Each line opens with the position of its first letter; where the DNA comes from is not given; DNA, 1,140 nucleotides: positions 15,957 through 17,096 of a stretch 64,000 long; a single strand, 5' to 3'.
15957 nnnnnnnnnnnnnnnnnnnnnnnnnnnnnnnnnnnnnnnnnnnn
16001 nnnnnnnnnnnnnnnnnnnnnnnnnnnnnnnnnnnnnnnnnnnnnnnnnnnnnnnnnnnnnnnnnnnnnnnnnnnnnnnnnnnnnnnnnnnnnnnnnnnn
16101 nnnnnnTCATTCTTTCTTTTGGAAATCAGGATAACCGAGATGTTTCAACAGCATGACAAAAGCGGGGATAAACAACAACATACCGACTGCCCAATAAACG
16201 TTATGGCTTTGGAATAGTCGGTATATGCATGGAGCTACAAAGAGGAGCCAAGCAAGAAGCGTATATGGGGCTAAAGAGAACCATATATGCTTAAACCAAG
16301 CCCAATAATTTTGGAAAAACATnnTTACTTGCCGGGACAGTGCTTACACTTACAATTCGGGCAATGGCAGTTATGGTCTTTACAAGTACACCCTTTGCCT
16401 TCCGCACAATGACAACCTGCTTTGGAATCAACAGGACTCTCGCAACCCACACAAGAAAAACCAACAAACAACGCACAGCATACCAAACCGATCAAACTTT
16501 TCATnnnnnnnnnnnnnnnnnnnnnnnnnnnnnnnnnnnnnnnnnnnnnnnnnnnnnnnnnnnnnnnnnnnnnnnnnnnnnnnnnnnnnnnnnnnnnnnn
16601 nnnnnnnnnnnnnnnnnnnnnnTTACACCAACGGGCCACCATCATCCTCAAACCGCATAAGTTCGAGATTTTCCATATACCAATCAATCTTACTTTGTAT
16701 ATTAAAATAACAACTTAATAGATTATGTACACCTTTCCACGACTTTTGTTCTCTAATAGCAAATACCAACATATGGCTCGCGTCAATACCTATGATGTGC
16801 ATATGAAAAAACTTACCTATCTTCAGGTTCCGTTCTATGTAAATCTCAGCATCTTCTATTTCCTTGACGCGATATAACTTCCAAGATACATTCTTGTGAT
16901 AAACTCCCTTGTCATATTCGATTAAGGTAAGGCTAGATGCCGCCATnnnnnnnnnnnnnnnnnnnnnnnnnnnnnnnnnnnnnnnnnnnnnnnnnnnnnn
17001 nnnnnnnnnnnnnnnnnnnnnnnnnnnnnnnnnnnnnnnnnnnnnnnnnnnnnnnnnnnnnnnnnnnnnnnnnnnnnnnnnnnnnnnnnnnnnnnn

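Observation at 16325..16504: Unannotated 59-aa Cys/His-rich secreted miniprotein (metallothionein-like)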

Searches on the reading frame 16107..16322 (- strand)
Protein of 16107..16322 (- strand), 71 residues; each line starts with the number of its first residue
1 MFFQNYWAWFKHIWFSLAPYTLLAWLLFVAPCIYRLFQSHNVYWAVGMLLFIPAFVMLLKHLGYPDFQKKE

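Call 10: search_protein_families(library=pfam, proteins=[window:16107-16322:-], max_evalue=0.1)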
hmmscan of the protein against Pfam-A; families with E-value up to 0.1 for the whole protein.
window:16107-16322:- (71 aa): 0 families

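Call 11: search_protein_families(library=phrogs, proteins=[window:16107-16322:-], max_evalue=0.1)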
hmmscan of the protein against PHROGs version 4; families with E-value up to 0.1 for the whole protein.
window:16107-16322:- (71 aa): 1 family
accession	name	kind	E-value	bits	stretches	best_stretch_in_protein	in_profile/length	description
phrog_30959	-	unknown function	0.054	13.2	1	13-58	199-244/407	-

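Call 15: search_protein_families(library=ncbifam, proteins=[window:16107-16322:-], max_evalue=1)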
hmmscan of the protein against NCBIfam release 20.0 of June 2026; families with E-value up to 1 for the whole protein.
window:16107-16322:- (71 aa): 0 families

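Call 22: find_encoding_contigs(protein=window:16107-16322:-, flank=10000, max_places=10)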
Protein window:16107-16322:- (71 aa): no gene with exactly this product is on record in the collection.

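Call 83: search_protein_families(library=padloc, proteins=[window:16107-16322:-], max_evalue=0.01)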
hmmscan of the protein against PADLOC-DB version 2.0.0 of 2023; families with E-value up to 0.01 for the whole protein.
window:16107-16322:- (71 aa): 0 families

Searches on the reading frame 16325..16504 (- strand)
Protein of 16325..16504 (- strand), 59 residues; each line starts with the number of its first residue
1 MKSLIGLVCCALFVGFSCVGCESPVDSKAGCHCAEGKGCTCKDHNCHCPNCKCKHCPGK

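Call 10: search_protein_families(library=pfam, proteins=[window:16325-16504:-], max_evalue=0.1)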
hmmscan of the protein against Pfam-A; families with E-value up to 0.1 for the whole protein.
window:16325-16504:- (59 aa): 0 families

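Call 11: search_protein_families(library=phrogs, proteins=[window:16325-16504:-], max_evalue=0.1)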
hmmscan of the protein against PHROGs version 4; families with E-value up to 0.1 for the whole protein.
window:16325-16504:- (59 aa): 0 families

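Call 13: find_homologous_proteins(query=window:16328-16504:-, max_evalue=10)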
Query seq(59 aa): no candidate shares three 5-residue words with the query. No homologue found.

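Call 15: search_protein_families(library=ncbifam, proteins=[window:16325-16504:-], max_evalue=1)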
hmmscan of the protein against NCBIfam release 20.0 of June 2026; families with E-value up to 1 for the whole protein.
window:16325-16504:- (59 aa): 0 families

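Call 16: search_solved_structures(query=window:16328-16504:-, max_evalue=10, show_alignments=3)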
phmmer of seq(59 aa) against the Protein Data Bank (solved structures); distinct sequences matched with E-value up to 10: 7.
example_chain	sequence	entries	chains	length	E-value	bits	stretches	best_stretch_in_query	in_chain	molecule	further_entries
3awg_A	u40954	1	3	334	0.84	13.5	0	31-57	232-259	Voltage-sensor containing phosphatase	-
3v0i_A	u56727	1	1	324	1.1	13.2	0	31-57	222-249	Voltage-sensor containing phosphatase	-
3awe_A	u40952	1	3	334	1.2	13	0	31-57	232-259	Voltage-sensor containing phosphatase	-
1dft_A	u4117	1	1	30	1.5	12.7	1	30-56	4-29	METALLOTHIONEIN-1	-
9q7p_A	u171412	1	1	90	1.8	12.5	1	28-57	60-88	Immunoglobulin G-binding protein G, Metallothionein-1A fusion,Metallothionein-1A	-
2mhu_A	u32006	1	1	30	3.5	11.6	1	30-56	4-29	CD7 METALLOTHIONEIN-2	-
2egq_A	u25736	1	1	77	8.7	10.3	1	9-53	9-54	FHL1 protein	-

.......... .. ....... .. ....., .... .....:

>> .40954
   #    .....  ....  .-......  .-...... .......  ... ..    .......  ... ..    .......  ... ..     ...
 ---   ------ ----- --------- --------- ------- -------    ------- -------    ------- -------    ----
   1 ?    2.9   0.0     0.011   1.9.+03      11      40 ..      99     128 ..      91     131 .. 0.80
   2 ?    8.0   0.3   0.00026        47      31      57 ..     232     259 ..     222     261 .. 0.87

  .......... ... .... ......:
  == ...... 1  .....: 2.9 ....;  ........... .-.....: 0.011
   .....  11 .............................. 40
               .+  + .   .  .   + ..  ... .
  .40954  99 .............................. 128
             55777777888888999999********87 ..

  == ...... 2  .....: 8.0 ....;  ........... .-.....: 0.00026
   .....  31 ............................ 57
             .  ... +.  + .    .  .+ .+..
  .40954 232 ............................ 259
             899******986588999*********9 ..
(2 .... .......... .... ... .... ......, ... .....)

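Call 20: find_encoding_contigs(protein=window:16325-16504:-, flank=10000, max_places=10)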
Protein window:16325-16504:- (59 aa): no gene with exactly this product is on record in the collection.

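Call 24: search_protein_representatives(protein=window:16325-16504:-)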
Query: 59 residues. Proteins with E-value up to 0.001 (for the whole library): 2; up to 1e-10: 0; up to 1e-30: 0. The best 2 are listed.
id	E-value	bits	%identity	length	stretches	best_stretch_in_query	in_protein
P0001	2.1e-04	37.6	42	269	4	28-46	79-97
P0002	4.5e-04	36.6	41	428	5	11-42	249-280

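Call 26: find_related_loci(query=window:16328-16504:-, collection=viral_contigs, flank=8000)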
Query seq(59 aa) (59 aa) in viral_contigs; peptide patterns used: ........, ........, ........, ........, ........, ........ (x = any residue, [..] = any of these).
18 stretches matched a pattern, but none encodes a relative of the query by tblastn (E <= 1e-3).

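Call 29: search_dna_similar(query=window:16328-16504:-, collection=phages, mode=protein, max_evalue=10, max_rows=20)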
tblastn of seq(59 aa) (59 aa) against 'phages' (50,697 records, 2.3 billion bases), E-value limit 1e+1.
No match.

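Call 46: predict_structure(protein=window:16325-16504:-)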
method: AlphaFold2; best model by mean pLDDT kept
length: 59 residues; sequences in the alignment: 1
mean_pLDDT: 51.9   pTM: 0.25
mean pLDDT of the five models: 51.9, 49.0, 46.6, 46.0, 41.2
residues with pLDDT >= 90: 0; 70-90: 0; 50-70: 36; < 50: 23
segments of 3 or more residues with pLDDT < 50: 1-4, 6-12, 23-28, 57-59
pLDDT, mean of each block of 10 residues (from residue 1): 43 51 50 60 56 52
secondary structure, 60 per line:
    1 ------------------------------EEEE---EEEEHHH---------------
elements in order: E31-34 E38-41

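Call 49: find_related_loci(query=window:16328-16504:-, collection=metagenome_contigs, flank=8000)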
Query seq(59 aa) (59 aa) in metagenome_contigs; peptide patterns used: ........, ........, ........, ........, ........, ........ (x = any residue, [..] = any of these).
510 stretches matched a pattern, but none encodes a relative of the query by tblastn (E <= 1e-3).

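Call 65: find_homologous_proteins(query=A3, max_evalue=0.01)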
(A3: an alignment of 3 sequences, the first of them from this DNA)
Query A3 (3 sequences) (59 aa, profile of the alignment): 8 proteins with E <= 0.01 among 8 candidates.
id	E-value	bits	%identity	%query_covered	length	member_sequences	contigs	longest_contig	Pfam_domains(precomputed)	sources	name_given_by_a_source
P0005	7.0e-9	53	44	31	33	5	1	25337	-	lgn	-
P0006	3.0e-7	48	44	31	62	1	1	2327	-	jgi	-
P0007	7.8e-6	43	39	54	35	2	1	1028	-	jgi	-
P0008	2.4e-5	42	47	51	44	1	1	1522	-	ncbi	-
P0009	2.5e-5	42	50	31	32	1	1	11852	-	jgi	jgi:hypothetical protein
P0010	5.1e-4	38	47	51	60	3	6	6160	-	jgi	-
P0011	1.2e-3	36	64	19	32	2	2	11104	-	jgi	jgi:hypothetical protein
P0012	4.3e-3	35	40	34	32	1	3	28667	-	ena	-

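Call 83: search_protein_families(library=padloc, proteins=[window:16325-16504:-], max_evalue=0.01)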
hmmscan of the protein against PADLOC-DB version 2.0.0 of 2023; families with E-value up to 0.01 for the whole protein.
window:16325-16504:- (59 aa): 0 families

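Call 88: find_encoding_contigs(protein=P0005, flank=2500, max_places=2)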
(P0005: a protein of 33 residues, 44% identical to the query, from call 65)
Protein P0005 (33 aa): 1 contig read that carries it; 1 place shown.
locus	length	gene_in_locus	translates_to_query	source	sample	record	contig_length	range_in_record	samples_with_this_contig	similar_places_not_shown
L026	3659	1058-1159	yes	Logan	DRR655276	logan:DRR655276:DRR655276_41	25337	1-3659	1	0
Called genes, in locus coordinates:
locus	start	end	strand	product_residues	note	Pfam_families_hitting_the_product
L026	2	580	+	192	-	?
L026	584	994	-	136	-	PF00376:MerR, PF13411:MerR_1, PF09278:MerR-DNA-bind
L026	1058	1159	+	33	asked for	-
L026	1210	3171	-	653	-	PF02518:HATPase_c (weak)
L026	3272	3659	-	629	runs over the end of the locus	PF13667:ThiC-associated, PF01964:ThiC_Rad_SAM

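Call 89: find_encoding_contigs(protein=P0012, flank=2500, max_places=2)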
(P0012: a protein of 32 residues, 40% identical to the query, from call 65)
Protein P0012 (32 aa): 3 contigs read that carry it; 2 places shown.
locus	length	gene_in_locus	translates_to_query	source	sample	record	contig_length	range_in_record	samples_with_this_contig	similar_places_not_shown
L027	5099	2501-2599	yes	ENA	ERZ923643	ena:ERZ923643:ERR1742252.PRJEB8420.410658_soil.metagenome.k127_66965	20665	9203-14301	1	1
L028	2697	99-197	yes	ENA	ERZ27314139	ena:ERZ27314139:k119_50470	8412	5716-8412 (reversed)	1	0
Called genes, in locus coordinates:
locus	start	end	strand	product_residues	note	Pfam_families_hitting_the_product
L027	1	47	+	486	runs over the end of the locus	PF03572:Peptidase_S41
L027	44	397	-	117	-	PF06094:GGACT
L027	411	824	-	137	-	PF20337:DUF6632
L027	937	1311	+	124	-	-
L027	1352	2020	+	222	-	PF00160:Pro_isomerase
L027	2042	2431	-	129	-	PF13411:MerR_1, PF09278:MerR-DNA-bind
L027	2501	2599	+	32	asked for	-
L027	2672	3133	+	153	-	PF01243:PNPOx_N, PF16242:Pyrid_ox_like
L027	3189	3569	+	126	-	PF13564:DoxX_2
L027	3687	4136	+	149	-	-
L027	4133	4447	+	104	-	PF01022:HTH_5, PF13601:HTH_34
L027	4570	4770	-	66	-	-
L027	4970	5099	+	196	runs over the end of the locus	PF28474:DUF8412, PF13376:OmdA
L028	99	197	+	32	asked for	-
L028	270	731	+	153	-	PF01243:PNPOx_N, PF16242:Pyrid_ox_like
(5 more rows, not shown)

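Call 90: find_encoding_contigs(protein=P0009, flank=2500, max_places=2)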
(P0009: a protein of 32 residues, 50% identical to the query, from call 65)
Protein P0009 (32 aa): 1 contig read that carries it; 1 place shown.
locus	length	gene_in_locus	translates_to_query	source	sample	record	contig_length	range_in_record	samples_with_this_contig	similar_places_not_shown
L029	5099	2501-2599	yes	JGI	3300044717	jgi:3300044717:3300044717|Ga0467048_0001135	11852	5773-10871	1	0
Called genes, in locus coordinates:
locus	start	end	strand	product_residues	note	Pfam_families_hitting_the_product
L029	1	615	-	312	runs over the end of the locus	-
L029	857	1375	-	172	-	PF00903:Glyoxalase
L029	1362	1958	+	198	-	-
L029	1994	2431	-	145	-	PF13411:MerR_1, PF00376:MerR (weak), PF09278:MerR-DNA-bind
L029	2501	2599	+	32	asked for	-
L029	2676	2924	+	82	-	PF02604:PhdYeFM_antitox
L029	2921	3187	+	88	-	PF06769:YoeB_toxin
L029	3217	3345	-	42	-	-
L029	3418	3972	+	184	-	-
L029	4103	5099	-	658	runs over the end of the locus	?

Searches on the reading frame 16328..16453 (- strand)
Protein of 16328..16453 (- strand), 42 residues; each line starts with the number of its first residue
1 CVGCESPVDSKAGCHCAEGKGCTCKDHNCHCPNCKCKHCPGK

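Call 58: search_protein_families(library=pfam, proteins=[window:16328-16453:-], max_evalue=10)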
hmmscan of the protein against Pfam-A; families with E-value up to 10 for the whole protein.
seq(42 aa): 0 families

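Call 59: search_protein_families(library=ncbifam, proteins=[window:16328-16453:-], max_evalue=10)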
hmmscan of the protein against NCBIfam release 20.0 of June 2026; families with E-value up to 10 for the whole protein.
seq(42 aa): 0 families

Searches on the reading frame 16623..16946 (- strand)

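Call 10: search_protein_families(library=pfam, proteins=[window:16623-16946:-], max_evalue=0.1)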
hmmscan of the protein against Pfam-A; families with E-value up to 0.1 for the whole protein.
window:16623-16946:- (107 aa): 0 families

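Call 11: search_protein_families(library=phrogs, proteins=[window:16623-16946:-], max_evalue=0.1)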
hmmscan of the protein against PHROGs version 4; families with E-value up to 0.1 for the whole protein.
window:16623-16946:- (107 aa): 1 family
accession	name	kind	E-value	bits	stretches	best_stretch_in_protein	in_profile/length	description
phrog_24018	-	unknown function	0.094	13.9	0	59-92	22-55/59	-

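Call 83: search_protein_families(library=padloc, proteins=[window:16623-16946:-], max_evalue=0.01)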
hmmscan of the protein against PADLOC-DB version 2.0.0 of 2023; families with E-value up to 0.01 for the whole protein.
window:16623-16946:- (107 aa): 0 families
